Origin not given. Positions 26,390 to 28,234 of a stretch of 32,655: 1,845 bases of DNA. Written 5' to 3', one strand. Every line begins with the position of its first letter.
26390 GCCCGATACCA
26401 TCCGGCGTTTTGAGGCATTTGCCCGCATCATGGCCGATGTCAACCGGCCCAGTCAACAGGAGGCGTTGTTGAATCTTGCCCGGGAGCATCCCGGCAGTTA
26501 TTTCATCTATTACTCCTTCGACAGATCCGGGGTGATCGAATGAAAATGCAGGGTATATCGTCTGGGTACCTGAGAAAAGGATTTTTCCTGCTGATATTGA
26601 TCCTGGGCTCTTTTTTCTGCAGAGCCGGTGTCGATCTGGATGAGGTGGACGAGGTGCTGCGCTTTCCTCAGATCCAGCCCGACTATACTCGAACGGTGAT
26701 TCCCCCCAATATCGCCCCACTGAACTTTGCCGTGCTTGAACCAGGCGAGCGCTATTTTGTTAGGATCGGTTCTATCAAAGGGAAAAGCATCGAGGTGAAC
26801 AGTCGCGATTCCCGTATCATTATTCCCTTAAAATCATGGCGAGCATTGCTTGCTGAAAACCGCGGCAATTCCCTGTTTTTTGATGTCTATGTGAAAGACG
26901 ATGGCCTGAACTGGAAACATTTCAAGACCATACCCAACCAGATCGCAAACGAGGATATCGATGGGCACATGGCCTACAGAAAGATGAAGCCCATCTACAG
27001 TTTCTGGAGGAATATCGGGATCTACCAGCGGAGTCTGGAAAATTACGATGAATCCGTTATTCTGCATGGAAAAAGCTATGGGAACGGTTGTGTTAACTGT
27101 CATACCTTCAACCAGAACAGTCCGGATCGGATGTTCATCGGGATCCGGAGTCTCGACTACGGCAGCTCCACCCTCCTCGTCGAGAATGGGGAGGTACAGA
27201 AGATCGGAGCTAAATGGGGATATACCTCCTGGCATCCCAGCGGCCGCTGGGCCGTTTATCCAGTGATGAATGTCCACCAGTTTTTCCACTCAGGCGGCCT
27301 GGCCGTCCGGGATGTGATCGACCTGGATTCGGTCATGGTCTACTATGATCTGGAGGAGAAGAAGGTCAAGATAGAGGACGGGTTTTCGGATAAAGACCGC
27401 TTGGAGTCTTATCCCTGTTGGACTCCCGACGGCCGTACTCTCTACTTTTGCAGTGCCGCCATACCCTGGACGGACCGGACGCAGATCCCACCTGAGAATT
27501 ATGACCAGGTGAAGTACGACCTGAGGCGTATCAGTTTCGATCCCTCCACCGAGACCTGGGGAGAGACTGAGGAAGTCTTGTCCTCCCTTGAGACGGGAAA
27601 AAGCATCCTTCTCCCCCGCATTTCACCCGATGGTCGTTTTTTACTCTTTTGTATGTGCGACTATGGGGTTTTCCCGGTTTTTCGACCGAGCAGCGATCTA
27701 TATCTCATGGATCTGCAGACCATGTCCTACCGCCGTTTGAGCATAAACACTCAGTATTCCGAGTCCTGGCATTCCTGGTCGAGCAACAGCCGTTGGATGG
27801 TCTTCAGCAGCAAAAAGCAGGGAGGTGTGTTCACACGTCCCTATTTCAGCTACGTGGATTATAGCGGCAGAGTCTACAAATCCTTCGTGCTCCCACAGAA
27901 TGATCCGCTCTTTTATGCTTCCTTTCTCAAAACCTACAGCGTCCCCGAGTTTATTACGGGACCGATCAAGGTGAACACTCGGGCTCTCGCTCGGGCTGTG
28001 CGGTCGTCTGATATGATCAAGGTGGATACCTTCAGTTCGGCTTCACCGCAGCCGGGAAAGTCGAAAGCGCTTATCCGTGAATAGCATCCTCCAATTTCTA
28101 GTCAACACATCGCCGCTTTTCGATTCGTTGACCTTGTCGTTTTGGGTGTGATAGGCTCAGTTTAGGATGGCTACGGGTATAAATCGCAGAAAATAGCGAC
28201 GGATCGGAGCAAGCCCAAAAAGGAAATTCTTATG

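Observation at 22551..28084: Coupled pair: a 1330-aa FtsX-like fusion lacking both ATPase-coupling motifs, plus an exported CXXCH beta-propeller protein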

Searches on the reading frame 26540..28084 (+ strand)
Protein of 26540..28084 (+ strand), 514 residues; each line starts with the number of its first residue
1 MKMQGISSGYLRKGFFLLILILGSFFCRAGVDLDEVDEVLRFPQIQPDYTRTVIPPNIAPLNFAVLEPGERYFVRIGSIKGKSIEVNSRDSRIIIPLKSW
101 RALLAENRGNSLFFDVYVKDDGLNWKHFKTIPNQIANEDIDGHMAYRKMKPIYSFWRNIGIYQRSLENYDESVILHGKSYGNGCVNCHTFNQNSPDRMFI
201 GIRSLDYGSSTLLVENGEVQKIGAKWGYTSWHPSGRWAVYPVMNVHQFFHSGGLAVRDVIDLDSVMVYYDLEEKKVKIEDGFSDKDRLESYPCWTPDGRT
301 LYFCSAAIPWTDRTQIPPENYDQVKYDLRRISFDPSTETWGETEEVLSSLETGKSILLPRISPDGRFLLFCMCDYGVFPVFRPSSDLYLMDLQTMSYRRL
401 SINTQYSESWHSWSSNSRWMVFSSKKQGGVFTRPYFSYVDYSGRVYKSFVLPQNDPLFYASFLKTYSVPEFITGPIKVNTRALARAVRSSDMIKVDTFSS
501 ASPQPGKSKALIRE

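Call 3: search_protein_families(library=pfam, proteins=[window:26540-28084:+], max_evalue=0.01)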
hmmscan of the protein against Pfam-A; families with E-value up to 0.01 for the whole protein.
window:26540-28084:+ (514 aa): 1 family
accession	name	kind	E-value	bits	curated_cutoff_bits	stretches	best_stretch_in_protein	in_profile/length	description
PF07676.18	PD40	-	5e-14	52.2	20.9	2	399-429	2-33/38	WD40-like Beta Propeller Repeat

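Call 6: search_protein_families(library=ncbifam, proteins=[window:26540-28084:+], max_evalue=1)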
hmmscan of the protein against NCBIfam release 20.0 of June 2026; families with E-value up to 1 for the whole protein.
window:26540-28084:+ (514 aa): 4 families
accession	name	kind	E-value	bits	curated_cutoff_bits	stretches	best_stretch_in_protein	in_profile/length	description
NF002183.0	PRK01029.1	equivalog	2.6e-06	26.8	405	2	359-426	332-391/429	Tol-Pal system protein TolB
TIGR02800.1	propeller_TolB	equivalog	3.4e-06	26.3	343.15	1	353-428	322-388/418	Tol-Pal system beta propeller repeat protein TolB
NF053518.1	DipepPtdsDpp5Prph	equivalog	0.012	14.1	900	1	358-427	252-319/655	dipeptidyl-peptidase Dpp5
NF052230.1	T9SS_PorE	exception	0.095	10.9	600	1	289-428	226-353/648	PorE family type IX secretion system protein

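Call 11: find_homologous_proteins(query=window:26540-28084:+)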
Query window:26540-28084:+ (514 aa): 6150 proteins with E <= 0.001 among 8000 candidates; the best 120 are listed.
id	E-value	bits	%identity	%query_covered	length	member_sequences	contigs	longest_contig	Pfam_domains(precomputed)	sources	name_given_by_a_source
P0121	0.0e+0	1121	92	100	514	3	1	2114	PF26550.2,PF07676.19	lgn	-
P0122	0.0e+0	1068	88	100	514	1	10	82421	PF07676.19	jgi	-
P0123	0.0e+0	1013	84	98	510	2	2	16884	PF07676.19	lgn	-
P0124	4.7e-241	819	68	98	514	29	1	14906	PF26549.1,PF26550.2,PF07676.19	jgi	-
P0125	9.6e-237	805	68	95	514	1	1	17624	PF26549.1,PF07676.19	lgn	-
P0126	1.6e-235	801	66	99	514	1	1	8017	PF26549.1,PF26550.2,PF07676.19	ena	-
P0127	6.5e-233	792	65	97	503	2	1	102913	PF26549.1,PF26550.2,PF07676.19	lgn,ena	-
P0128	9.7e-231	785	67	93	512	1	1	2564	PF26549.1,PF07676.19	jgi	jgi:hypothetical protein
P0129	2.9e-228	777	63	98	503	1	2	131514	PF26549.1,PF26550.2,PF07676.19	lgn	-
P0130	7.1e-228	776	65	97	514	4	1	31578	PF26549.1,PF26550.2,PF07676.19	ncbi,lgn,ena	-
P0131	1.1e-221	755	63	97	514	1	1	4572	PF26549.1,PF26550.2,PF07676.19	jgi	jgi:hypothetical protein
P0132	3.9e-212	724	62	100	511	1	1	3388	PF26549.1,PF26550.2,PF07676.19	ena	-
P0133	1.1e-211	722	62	91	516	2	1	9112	PF26549.1,PF26550.2,PF07676.19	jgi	-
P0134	2.1e-211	721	63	97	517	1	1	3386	PF26549.1,PF07676.19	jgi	jgi:hypothetical protein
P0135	5.2e-210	717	61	100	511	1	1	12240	PF26549.1,PF26550.2,PF07676.19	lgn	-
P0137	1.7e-207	708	61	93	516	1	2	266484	PF26549.1,PF26550.2,PF07676.19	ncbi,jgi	-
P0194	2.7e-193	662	57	94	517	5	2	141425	PF26549.1,PF26550.2,PF07676.19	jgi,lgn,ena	-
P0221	2.3e-192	658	58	90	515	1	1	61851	PF26549.1,PF26550.2,PF07676.19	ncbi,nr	ncbi:MAG: PD40 domain-containing protein [Sedimentisphaerales bacterium]|nr:PD40 domain-containing p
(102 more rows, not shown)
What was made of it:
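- It has more than 6,000 homologues that are still 55-60% identical across phyla (call 11).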

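Call 12: find_encoding_contigs(protein=P0221, flank=8000, max_places=1)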
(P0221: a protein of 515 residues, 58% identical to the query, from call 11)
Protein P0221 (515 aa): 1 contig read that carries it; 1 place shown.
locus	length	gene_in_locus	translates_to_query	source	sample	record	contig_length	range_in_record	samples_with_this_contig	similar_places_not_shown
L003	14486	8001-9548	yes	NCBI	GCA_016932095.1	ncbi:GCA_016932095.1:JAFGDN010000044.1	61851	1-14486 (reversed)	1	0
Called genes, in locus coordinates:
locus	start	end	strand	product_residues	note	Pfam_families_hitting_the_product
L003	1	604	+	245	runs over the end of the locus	PF00106:adh_short, PF01370:Epimerase (weak), PF08659:KR, PF13561:adh_short_C2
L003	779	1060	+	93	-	PF23297:ACP_SdgA_C (weak), PF00550:PP-binding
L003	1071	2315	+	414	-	PF00109:ketoacyl-synt, PF02801:Ketoacyl-synt_C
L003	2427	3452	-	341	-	PF00108:Thiolase_N (weak), PF07451:SpoVAD (faint), PF08545:ACP_syn_III, PF08541:ACP_syn_III_C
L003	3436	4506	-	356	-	PF02504:FA_synthesis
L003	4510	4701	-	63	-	PF01783:Ribosomal_L32p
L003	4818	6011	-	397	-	PF22244:GCE_fung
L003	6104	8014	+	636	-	PF19529:DUF6057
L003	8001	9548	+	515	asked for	PF26550:Tricorn_2nd (faint), PF07676:PD40 (weak), PF26549:Tricorn_N (weak)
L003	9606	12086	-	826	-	PF02927:CelD_N (weak), PF00759:Glyco_hydro_9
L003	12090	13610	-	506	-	PF01120:Alpha_L_fucos, PF16757:Fucosidase_C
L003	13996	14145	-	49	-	-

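Call 13: find_encoding_contigs(protein=P0137, flank=8000, max_places=1)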
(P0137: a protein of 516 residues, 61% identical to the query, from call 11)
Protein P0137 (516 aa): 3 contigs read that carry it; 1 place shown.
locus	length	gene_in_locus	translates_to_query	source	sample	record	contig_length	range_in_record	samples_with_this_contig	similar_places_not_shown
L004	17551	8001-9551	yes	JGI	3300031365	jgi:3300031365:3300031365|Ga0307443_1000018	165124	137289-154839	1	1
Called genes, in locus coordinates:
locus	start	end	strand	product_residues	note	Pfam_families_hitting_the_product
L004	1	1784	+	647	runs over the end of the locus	PF19529:DUF6057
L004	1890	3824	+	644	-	PF19529:DUF6057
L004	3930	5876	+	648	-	PF19529:DUF6057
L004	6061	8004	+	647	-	PF19529:DUF6057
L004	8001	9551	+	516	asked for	PF26550:Tricorn_2nd (faint), PF07676:PD40 (faint), PF26549:Tricorn_N (weak)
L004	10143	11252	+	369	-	PF01042:Ribonuc_L-PSP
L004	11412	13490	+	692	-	PF13385:Laminin_G_3 (faint)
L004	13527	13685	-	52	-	-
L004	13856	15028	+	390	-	-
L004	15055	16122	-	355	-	PF00805:Pentapeptide (weak), PF13599:Pentapeptide_4 (weak), PF00805:Pentapeptide, PF01007:IRK, PF07885:Ion_trans_2 (faint)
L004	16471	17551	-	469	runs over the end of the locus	PF00805:Pentapeptide, PF13599:Pentapeptide_4 (faint), PF00805:Pentapeptide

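Call 14: find_encoding_contigs(protein=P0194, flank=8000, max_places=1)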
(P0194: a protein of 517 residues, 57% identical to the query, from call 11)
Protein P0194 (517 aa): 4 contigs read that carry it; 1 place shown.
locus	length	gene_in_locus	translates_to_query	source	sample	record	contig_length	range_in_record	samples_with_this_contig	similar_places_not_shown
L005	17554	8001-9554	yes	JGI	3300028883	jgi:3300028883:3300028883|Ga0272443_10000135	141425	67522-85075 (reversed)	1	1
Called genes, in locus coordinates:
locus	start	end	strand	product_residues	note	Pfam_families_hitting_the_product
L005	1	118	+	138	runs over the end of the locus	-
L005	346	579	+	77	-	-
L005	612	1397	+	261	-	-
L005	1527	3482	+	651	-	PF00069:Pkinase, PF07714:PK_Tyr_Ser-Thr, PF03781:FGE-sulfatase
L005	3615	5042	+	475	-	PF00578:AhpC-TSA, PF08534:Redoxin, PF00085:Thioredoxin (weak), PF13905:Thioredoxin_8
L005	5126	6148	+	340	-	PF01156:IU_nuc_hydro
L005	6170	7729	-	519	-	-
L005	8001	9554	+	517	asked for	PF26550:Tricorn_2nd (faint), PF07676:PD40 (weak), PF26549:Tricorn_N, PF07676:PD40 (weak)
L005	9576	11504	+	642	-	PF19529:DUF6057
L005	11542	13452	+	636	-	PF03572:Peptidase_S41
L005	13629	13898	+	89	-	-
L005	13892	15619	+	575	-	-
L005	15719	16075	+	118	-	-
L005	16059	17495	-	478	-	PF02646:RmuC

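Call 18: search_solved_structures(query=A1, max_evalue=1, show_alignments=2)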
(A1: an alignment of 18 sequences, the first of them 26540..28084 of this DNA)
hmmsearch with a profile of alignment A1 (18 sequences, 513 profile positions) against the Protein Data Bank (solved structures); distinct sequences matched with E-value up to 1: 12.
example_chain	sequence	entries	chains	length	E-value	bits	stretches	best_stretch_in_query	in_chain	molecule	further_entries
2ojh_A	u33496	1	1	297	0.0038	19.1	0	360-426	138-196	Uncharacterized protein Atu1656/AGR_C_3050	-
6pnv_A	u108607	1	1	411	0.36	12.5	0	356-424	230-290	Tol-Pal system protein TolB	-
2w8b_A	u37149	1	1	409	0.39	12.4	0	356-425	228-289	PROTEIN TOLB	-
4jml_A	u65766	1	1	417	0.43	12.3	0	356-425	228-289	Protein TolB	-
1crz_A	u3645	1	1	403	0.45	12.2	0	356-425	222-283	TOLB PROTEIN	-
2w8b_B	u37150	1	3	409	0.47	12.2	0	356-425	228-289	PROTEIN TOLB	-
7nst_E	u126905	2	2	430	0.48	12.1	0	356-424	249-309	Tol-Pal system protein TolB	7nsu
2hqs_A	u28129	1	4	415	0.49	12.1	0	356-425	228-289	Protein tolB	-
3iax_A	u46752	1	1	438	0.56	11.9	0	356-424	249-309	Protein tolB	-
1c5k_A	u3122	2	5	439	0.57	11.9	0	356-424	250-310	PROTEIN (TOLB PROTEIN) | PROTEIN TOLB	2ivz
4r40_A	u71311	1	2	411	0.62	11.8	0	356-423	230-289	Protein TolB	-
4pwz_A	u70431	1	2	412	0.62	11.8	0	356-423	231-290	Protein TolB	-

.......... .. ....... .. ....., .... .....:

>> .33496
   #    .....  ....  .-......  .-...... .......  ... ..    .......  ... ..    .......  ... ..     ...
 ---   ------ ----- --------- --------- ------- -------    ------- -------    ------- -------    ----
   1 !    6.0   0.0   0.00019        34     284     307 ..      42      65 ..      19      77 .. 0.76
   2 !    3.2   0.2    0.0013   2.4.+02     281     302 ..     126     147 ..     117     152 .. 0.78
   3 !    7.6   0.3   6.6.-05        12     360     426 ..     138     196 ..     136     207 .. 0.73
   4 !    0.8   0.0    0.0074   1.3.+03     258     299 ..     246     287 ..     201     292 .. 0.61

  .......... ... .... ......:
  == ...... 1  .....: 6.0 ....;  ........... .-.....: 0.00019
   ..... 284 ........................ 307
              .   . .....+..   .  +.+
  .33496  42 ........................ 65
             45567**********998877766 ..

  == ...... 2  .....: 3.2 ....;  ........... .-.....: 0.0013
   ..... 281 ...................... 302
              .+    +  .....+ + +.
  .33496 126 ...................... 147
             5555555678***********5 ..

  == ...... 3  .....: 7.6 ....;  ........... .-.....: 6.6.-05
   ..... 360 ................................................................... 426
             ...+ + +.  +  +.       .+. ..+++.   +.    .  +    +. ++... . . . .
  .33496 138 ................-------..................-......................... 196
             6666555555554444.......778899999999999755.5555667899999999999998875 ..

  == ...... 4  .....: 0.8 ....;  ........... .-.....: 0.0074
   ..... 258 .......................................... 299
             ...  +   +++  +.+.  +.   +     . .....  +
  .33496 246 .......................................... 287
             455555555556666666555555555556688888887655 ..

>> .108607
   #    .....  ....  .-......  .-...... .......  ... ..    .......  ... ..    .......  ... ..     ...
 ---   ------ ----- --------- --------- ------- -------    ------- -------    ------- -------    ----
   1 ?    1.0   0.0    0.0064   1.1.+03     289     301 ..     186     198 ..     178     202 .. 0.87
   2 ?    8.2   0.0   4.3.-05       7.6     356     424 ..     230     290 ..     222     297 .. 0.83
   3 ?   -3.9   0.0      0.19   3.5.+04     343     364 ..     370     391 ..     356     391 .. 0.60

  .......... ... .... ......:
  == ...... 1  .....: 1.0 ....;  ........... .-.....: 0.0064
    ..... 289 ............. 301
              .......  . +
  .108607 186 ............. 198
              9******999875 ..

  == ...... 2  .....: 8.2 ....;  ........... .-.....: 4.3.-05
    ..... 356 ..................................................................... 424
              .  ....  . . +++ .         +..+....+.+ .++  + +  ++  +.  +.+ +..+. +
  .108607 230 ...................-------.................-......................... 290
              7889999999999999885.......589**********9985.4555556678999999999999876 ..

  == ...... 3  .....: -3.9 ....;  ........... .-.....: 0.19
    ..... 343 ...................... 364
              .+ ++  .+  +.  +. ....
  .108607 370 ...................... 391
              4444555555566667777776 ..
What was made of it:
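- On TolB (TIGR02800 / NF002183): PDB TolB chains match at E of 0.36 or worse (call 18).
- The only family matches are PD40/TolB blades (calls 3, 6, 18).
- Tried and rejected: The partner profile matched only weak TolB blades (call 18).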

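Call 23: find_related_loci(query=A1, collection=genome_contigs, flank=10000)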
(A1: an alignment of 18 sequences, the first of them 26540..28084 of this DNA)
Query A1 (514 aa) in genome_contigs; peptide patterns used: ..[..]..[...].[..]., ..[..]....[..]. (x = any residue, [..] = any of these).
599 stretches matched a pattern (row limit reached: there are more); 289 encode a relative of the query (tblastn E <= 1e-3); the best 80 are kept; 78 distinct loci.
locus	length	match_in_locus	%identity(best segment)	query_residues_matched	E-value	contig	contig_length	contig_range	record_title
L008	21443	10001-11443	61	17-496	0e+0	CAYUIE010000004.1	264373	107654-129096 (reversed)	MAG TPA_asm: uncultured Pirellulales bacterium isolate binchicken_co100_297 genome assembly, contig: NODE_14_length_2643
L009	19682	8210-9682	58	17-506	0e+0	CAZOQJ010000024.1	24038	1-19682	MAG TPA_asm: uncultured Pirellulales bacterium isolate binchicken_co196_100 genome assembly, contig: NODE_2491_length_24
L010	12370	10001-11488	56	15-506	0e+0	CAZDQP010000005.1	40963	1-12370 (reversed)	MAG TPA_asm: uncultured Pirellulales bacterium isolate SRP323688_co1_236 genome assembly, contig: NODE_1777_length_40963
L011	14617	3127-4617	56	15-509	0e+0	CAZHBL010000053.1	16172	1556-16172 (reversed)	MAG TPA_asm: uncultured Pirellulales bacterium isolate SRP185410_co2_165 genome assembly, contig: NODE_4437_length_16172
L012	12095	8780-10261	58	14-504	0e+0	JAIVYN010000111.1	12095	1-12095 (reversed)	MAG: Candidatus Aegiribacteria sp. isolate SFP3_RS_05_5 NODE_1933_length_12095_cov_5.886197, whole genome shotgun sequen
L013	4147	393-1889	58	14-509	0e+0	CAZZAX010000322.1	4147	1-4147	MAG TPA_asm: uncultured Pirellulales bacterium isolate SRP068000_co1_46 genome assembly, contig: NODE_54465_length_4147_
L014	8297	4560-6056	58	14-509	0e+0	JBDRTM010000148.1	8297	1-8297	MAG: Planctomycetota bacterium isolate MEGAHIT-group-3.76 k141_585567, whole genome shotgun sequence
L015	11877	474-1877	60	43-509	0e+0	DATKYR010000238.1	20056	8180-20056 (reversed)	MAG TPA_asm: Sedimentisphaerales bacterium isolate SMAG_U14224 k141_2217535, whole genome shotgun sequence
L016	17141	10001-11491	57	15-509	0e+0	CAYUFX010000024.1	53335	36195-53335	MAG TPA_asm: uncultured Pirellulales bacterium isolate binchicken_co89_457 genome assembly, contig: NODE_732_length_5333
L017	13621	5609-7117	55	16-509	0e+0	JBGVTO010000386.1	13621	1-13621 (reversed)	MAG: Phycisphaerae bacterium isolate S_218_B3 k127_628071, whole genome shotgun sequence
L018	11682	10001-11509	56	11-503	0e+0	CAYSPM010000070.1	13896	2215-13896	MAG TPA_asm: uncultured Pirellulales bacterium isolate binchicken_co262_296 genome assembly, contig: NODE_4885_length_13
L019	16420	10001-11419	58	33-504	0e+0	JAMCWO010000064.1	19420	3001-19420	MAG: Planctomycetota bacterium isolate FK_Sedi_B_Bin.55 NODE_9886_length_19420_cov_2.57306, whole genome shotgun sequenc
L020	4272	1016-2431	58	33-503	0e+0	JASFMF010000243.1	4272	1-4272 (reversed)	MAG: Phycisphaerales bacterium isolate D0817M20remetaG_sub_Bin_694 D0817M20remetaG_FD_scaffold_7094_c1, whole genome sho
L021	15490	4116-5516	60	39-504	0e+0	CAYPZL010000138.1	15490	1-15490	MAG TPA_asm: uncultured Pirellulales bacterium isolate SRP338002_co1_156 genome assembly, contig: NODE_3564_length_15490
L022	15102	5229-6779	54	3-507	0e+0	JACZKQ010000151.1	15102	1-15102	MAG: Phycisphaerae bacterium isolate MAG49 planctomycetaceae_1_contig_1196410, whole genome shotgun sequence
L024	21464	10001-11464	56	15-504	0e+0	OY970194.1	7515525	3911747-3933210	MAG: Sedimentisphaerales bacterium isolate MFD00905.bin.c.1 genome assembly, chromosome: 1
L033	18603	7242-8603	60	43-496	0e+0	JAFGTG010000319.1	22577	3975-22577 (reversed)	MAG: Sedimentisphaerales bacterium isolate Zod_Metabat.96 k87_6730287, whole genome shotgun sequence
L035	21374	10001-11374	57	38-495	0e+0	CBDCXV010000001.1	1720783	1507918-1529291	MAG: Candidatus Latescibacterota bacterium isolate a04b77f4-1c6a-4467-bb03-95175eeb39fb genome assembly, contig: contig_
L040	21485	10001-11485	55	15-503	0e+0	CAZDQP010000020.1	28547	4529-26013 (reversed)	MAG TPA_asm: uncultured Pirellulales bacterium isolate SRP323688_co1_236 genome assembly, contig: NODE_2904_length_28547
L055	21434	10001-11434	53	28-504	2e-176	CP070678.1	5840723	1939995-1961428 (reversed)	MAG: Phycisphaerales bacterium isolate bin7 chromosome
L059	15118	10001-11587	51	4-506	2e-173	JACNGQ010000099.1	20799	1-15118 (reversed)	MAG: Planctomycetota bacterium isolate NIOZ-UU13 NIOZ-UU_NODE_3101_length_20799_cov_10.225, whole genome shotgun sequenc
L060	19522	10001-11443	52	15-490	5e-173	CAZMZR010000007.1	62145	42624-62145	MAG TPA_asm: uncultured Pirellulales bacterium isolate binchicken_co34_522 genome assembly, contig: NODE_569_length_6214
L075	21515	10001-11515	52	17-506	6e-171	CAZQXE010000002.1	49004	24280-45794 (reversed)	MAG TPA_asm: uncultured Pirellulales bacterium isolate binchicken_co116_398 genome assembly, contig: NODE_541_length_490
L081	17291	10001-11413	52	34-504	2e-169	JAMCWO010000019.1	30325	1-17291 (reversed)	MAG: Planctomycetota bacterium isolate FK_Sedi_B_Bin.55 NODE_4583_length_30325_cov_1.712, whole genome shotgun sequence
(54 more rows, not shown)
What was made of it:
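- Tried and rejected: The best genome-collection match to the partner is 61% identical (call 23).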

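Call 29: predict_structure(alignment_id=A1)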
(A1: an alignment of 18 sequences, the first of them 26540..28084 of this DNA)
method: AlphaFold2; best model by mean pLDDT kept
length: 514 residues; sequences in the alignment: 18
mean_pLDDT: 80.1   pTM: 0.81
mean pLDDT of the five models: 80.1, 74.5, 68.2, 64.7, 62.0
residues with pLDDT >= 90: 239; 70-90: 143; 50-70: 75; < 50: 57
segments of 3 or more residues with pLDDT < 50: 1-7, 24-29, 152-156, 181-183, 250-256, 493-514
pLDDT, mean of each block of 10 residues (from residue 1): 43 60 49 84 94 96 95 96 95 97 97 96 90 97 86 55 92 71 65 90 69 84 73 92 68 52 84 84 86 95 91 76 88 93 95 92 96 71 77 95 74 95 69 88 92 82 72 84 73 41 31 28
secondary structure, 60 per line:
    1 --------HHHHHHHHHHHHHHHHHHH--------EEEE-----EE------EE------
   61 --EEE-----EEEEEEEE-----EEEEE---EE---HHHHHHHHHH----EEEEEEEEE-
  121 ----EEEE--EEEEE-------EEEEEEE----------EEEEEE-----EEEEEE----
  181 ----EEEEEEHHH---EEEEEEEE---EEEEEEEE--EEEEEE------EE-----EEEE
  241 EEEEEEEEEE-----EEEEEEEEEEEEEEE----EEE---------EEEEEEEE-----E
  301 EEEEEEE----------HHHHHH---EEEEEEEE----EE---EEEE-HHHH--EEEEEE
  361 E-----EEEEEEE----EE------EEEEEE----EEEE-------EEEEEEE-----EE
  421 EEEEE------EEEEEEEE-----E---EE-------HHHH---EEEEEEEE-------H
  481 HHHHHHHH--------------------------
elements in order: H9-27 E36-39 E63-65 E71-78 E84-88 H97-106 E111-119 E125-128 E131-135 E143-149 E160-165 E171-176 E185-190 E197-204 E208-215 E218-223 E237-250 E256-270 E275-277 E287-294 E300-307 H318-323 E327-334 E344-347 H349-352 E355-361 E367-373 E386-391 E396-399 E407-413 E419-425 E432-439 H458-461 E465-472 H480-488
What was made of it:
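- In the AlphaFold2 model the motif lies in a strand next to a low-confidence loop (call 29), not in the usual helix. The motif sits in a beta-strand in the model (call 29).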
